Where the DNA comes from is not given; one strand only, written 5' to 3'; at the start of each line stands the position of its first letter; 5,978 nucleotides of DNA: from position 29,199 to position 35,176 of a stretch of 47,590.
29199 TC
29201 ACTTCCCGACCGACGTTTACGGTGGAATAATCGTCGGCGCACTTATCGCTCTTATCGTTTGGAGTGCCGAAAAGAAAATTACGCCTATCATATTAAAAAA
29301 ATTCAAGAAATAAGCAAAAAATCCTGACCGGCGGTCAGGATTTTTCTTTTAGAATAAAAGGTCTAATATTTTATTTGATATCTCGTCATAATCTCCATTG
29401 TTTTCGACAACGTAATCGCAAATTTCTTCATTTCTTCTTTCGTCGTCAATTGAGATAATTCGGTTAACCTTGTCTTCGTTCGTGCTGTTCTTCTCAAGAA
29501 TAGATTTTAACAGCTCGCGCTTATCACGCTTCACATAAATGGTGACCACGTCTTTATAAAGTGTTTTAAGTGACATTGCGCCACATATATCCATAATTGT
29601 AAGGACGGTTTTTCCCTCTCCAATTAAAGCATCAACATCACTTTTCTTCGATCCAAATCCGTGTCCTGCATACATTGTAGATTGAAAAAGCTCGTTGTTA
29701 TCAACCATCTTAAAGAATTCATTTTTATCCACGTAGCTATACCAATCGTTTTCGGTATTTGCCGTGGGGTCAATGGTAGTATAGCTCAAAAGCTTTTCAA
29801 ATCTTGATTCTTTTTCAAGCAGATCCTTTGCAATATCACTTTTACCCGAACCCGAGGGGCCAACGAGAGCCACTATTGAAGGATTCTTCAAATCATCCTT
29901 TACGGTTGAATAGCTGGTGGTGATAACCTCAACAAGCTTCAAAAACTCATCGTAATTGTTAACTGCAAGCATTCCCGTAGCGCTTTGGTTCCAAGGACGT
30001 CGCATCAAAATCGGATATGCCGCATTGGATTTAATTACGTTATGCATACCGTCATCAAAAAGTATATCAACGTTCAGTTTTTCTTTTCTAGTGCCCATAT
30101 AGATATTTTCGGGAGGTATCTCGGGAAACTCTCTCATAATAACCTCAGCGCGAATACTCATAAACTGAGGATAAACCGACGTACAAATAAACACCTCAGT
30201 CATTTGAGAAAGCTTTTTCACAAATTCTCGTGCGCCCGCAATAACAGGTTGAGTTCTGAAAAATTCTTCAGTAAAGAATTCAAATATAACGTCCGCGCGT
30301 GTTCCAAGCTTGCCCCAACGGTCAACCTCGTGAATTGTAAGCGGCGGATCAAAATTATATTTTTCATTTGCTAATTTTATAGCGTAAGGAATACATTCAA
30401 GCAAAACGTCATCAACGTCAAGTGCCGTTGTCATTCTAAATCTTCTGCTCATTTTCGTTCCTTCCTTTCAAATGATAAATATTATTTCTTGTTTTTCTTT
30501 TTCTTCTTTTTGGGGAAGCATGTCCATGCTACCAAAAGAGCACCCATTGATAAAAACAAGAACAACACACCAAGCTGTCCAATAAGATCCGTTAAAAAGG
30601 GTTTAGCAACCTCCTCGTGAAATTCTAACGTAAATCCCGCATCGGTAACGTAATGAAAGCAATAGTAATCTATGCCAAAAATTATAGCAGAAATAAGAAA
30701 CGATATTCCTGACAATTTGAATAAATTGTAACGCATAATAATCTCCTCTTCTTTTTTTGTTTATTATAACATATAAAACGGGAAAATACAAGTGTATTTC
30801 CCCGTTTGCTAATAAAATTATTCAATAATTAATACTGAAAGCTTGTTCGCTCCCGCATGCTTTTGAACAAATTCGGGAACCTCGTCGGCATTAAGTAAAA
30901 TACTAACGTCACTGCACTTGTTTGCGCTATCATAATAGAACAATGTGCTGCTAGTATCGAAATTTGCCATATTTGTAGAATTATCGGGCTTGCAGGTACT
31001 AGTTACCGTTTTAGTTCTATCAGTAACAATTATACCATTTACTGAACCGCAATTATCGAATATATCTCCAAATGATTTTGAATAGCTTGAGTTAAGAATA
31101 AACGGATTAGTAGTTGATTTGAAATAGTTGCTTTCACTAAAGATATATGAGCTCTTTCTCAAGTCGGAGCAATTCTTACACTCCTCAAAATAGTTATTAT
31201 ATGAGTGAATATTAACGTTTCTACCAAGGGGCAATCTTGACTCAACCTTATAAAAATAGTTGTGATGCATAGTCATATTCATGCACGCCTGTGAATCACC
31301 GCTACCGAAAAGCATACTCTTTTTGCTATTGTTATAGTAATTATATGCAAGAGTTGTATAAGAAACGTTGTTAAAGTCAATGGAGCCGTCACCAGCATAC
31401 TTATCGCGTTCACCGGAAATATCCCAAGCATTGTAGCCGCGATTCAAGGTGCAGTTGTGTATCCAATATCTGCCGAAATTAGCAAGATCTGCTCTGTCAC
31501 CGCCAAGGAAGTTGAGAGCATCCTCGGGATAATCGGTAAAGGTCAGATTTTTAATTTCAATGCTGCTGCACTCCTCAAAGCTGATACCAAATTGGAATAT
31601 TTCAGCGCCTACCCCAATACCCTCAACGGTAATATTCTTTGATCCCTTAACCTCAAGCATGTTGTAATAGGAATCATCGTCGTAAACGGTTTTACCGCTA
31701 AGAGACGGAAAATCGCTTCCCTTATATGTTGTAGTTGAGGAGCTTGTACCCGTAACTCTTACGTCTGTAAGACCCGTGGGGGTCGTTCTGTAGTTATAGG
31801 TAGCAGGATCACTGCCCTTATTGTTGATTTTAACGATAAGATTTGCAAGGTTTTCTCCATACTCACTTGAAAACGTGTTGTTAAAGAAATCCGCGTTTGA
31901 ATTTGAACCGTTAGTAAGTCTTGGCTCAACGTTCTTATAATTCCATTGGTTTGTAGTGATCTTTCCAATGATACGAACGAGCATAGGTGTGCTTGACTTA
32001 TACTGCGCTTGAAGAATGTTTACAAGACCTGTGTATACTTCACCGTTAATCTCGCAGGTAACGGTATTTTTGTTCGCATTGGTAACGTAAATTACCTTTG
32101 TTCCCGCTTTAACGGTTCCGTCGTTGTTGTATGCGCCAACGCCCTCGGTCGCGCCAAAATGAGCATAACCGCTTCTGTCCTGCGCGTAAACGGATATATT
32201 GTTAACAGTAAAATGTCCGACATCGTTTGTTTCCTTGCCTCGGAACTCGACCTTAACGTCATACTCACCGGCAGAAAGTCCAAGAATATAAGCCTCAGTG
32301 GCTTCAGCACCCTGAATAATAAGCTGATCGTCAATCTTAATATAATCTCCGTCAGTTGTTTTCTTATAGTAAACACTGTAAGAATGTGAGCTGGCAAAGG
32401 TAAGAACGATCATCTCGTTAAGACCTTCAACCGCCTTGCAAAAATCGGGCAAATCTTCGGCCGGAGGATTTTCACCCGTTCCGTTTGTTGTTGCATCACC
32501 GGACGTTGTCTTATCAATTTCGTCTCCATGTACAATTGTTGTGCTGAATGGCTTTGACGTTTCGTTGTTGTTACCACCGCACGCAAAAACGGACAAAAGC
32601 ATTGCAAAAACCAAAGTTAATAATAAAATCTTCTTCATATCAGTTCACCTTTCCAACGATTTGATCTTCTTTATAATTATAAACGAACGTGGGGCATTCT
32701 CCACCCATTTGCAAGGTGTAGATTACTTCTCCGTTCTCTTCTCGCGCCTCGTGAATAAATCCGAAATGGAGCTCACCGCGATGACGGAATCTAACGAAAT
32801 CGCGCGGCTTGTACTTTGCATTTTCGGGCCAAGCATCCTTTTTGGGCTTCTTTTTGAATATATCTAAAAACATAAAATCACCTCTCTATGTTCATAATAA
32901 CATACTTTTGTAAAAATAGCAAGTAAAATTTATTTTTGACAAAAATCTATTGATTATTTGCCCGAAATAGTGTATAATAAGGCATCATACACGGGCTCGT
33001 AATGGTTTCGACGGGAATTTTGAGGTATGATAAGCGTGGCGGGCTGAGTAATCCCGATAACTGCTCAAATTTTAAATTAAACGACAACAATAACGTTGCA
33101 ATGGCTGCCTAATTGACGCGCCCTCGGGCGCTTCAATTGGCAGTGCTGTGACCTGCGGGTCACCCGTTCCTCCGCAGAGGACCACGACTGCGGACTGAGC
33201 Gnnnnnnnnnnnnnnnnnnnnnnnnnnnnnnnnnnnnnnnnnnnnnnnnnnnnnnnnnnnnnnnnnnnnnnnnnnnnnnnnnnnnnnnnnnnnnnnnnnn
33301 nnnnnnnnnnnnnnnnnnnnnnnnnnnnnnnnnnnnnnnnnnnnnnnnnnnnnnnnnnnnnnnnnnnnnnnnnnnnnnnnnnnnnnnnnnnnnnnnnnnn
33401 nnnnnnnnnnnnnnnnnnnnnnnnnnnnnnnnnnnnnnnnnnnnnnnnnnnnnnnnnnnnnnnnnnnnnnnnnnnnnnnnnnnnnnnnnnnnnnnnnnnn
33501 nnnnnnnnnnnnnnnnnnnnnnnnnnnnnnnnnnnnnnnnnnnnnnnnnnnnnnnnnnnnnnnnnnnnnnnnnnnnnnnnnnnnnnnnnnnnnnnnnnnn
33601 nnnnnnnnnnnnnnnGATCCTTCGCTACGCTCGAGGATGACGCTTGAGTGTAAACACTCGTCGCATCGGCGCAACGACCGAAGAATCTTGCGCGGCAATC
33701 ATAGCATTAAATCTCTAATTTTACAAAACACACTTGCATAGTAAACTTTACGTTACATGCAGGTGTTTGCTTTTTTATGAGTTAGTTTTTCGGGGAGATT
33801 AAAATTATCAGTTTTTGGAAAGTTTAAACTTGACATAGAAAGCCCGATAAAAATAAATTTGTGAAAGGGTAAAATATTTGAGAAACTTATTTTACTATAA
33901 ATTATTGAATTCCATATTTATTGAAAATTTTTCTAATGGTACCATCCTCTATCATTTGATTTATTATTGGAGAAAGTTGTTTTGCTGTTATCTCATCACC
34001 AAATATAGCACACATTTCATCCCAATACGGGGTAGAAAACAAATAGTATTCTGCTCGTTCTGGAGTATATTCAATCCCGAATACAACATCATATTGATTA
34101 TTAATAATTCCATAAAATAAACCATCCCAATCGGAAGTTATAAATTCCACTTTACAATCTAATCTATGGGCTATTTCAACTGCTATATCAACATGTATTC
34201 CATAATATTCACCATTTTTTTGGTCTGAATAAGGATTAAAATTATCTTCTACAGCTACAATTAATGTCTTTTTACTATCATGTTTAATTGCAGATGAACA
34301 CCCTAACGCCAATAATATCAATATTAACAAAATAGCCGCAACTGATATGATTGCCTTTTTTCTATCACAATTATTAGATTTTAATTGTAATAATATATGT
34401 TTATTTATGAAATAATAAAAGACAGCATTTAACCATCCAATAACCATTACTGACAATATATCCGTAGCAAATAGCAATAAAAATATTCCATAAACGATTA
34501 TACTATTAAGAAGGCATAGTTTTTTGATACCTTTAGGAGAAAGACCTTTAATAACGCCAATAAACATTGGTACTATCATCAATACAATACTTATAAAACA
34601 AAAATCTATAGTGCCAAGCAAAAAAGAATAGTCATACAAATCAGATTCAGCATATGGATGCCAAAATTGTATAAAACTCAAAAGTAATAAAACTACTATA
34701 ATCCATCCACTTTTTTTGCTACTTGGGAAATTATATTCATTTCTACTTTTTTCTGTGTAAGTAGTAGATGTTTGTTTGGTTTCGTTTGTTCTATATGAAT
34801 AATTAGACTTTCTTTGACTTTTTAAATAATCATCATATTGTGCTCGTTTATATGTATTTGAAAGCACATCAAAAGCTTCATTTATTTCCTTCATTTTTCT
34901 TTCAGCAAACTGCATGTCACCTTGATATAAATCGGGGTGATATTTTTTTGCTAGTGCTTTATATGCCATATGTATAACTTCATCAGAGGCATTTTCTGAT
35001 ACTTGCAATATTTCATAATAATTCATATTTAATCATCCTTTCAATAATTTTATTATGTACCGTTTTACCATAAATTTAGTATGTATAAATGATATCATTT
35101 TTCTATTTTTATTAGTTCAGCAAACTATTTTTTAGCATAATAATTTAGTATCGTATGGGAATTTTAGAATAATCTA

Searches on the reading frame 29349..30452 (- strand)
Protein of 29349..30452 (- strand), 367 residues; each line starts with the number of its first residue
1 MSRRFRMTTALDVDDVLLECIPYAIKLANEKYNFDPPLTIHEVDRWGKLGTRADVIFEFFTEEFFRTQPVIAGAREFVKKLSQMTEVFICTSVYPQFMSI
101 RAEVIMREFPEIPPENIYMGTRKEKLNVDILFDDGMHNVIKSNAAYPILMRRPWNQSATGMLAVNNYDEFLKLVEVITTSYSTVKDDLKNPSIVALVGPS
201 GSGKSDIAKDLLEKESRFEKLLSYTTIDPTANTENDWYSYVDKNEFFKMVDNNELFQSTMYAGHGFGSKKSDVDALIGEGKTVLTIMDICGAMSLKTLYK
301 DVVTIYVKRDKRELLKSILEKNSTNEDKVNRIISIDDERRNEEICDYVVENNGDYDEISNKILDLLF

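Call 54: search_protein_families(library=pfam, proteins=[window:29349-30452:-], max_evalue=0.00001)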
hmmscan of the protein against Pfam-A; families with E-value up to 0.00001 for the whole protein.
window:29349-30452:- (367 aa): 2 families
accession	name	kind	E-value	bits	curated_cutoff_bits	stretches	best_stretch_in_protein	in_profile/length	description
PF06941.18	NT5C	-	2.3e-17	63.9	24.8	1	7-174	2-174/180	5' nucleotidase, deoxy (Pyrimidine), cytosolic type C protein (NT5C)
PF00625.27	Guanylate_kin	-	2.4e-17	63.7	25.2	1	194-364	5-177/182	Guanylate kinase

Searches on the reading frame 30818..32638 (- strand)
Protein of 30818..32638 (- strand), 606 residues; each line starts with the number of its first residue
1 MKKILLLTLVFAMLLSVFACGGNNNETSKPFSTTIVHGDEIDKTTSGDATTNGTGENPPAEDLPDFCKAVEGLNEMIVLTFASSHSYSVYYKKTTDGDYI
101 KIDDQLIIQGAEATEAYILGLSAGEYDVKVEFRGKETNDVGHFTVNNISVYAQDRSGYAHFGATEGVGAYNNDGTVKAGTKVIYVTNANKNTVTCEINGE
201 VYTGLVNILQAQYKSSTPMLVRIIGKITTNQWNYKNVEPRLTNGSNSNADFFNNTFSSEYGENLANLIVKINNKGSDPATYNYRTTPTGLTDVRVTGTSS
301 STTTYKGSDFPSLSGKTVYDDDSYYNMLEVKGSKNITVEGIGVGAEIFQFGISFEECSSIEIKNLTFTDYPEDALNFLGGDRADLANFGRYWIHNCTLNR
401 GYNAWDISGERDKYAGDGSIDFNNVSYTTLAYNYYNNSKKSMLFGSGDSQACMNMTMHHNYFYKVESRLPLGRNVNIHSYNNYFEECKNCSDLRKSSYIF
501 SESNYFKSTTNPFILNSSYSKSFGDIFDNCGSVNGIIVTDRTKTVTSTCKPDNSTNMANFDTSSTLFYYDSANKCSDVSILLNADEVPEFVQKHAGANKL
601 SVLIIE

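Call 54: search_protein_families(library=pfam, proteins=[window:30818-32638:-], max_evalue=0.00001)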
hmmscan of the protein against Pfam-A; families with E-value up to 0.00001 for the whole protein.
window:30818-32638:- (606 aa): 1 family
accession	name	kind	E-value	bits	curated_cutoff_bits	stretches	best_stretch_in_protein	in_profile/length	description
PF00544.25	Pectate_lyase_4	-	5.9e-23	82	24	1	334-506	35-211/211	Pectate lyase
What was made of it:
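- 30818..32638 (-): Comparison: pectate lyase lipoprotein (lipobox LSVFAC), no tail. Pfam PF00544 (call 54).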

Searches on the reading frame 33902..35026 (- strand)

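Call 54: search_protein_families(library=pfam, proteins=[window:33902-35026:-], max_evalue=0.00001)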
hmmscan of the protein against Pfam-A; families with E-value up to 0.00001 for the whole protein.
window:33902-35026:- (374 aa): 2 families
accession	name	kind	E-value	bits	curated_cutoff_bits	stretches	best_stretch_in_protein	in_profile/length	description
PF00497.25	SBP_bac_3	-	1.1e-22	80.7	26.4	1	255-372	1-130/132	Bacterial extracellular solute-binding proteins, family 3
PF00226.36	DnaJ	-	1.4e-19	70.4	27.8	1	2-65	1-63/63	DnaJ domain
